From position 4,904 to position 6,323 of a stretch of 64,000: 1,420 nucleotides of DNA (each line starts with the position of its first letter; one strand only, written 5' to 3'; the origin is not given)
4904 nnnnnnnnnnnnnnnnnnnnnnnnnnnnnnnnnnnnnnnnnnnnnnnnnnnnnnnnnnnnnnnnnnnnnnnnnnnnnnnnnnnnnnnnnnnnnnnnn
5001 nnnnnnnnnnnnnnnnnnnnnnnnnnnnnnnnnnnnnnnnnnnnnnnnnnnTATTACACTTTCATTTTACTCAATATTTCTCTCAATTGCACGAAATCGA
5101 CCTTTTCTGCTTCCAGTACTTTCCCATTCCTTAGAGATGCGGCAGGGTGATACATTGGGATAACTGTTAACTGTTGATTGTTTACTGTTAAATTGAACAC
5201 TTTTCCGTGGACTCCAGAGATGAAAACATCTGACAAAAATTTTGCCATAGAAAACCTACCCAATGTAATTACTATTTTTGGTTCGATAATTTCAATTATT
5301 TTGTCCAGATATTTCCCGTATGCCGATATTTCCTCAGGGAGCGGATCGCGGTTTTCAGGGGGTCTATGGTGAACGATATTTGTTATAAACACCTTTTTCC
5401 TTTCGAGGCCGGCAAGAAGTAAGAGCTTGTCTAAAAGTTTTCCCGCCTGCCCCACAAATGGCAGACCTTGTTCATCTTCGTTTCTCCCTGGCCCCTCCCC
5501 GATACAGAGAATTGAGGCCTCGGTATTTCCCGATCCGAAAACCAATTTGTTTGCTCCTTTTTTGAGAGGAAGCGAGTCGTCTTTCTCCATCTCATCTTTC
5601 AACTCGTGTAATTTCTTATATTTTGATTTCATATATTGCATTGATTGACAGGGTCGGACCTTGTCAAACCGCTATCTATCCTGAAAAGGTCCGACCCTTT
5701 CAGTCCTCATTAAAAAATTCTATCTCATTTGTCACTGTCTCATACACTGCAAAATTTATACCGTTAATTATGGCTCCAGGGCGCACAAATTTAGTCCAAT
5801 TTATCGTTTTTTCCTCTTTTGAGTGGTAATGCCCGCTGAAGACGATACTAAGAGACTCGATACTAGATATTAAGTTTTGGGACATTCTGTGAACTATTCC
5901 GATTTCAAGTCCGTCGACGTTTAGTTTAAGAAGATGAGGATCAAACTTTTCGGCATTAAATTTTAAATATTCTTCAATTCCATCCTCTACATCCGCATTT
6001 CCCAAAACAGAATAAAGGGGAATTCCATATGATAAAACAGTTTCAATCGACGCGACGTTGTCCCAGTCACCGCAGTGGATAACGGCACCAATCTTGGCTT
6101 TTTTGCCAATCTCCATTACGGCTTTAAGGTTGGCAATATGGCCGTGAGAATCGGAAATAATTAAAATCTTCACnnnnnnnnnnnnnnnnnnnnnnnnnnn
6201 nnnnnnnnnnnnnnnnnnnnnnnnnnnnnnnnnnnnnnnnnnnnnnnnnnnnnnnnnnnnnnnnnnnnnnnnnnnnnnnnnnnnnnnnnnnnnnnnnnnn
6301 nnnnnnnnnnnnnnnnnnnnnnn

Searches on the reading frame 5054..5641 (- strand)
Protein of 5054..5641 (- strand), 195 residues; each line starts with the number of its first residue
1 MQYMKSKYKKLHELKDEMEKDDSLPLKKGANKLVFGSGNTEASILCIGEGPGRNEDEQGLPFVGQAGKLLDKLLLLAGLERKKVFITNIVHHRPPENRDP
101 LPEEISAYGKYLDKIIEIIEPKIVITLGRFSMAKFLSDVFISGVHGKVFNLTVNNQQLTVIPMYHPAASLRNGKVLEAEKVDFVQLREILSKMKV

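Call 27: search_protein_families(library=pfam, proteins=[window:5054-5641:-], max_evalue=0.001)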
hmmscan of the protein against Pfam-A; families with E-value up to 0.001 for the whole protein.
window:5054-5641:- (195 aa): 1 family
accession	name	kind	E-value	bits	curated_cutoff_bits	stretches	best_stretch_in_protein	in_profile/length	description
PF03167.25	UDG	-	1.1e-31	110.2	24.3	1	35-174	1-126/141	Uracil DNA glycosylase superfamily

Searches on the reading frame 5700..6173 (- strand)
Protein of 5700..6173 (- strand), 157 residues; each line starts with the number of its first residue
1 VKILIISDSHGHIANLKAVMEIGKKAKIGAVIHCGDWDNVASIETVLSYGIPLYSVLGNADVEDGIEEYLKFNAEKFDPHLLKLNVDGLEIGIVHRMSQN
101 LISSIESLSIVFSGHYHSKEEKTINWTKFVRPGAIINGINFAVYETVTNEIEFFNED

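Call 27: search_protein_families(library=pfam, proteins=[window:5700-6173:-], max_evalue=0.001)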
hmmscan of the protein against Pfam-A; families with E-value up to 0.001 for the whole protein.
window:5700-6173:- (157 aa): 2 families
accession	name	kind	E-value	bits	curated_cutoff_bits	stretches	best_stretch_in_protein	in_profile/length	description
PF12850.12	Metallophos_2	-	4.3e-22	79.2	27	1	1-136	1-136/154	Calcineurin-like phosphoesterase superfamily domain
PF00149.33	Metallophos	-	1.4e-08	35.9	21.5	1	1-99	1-117/191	Calcineurin-like phosphoesterase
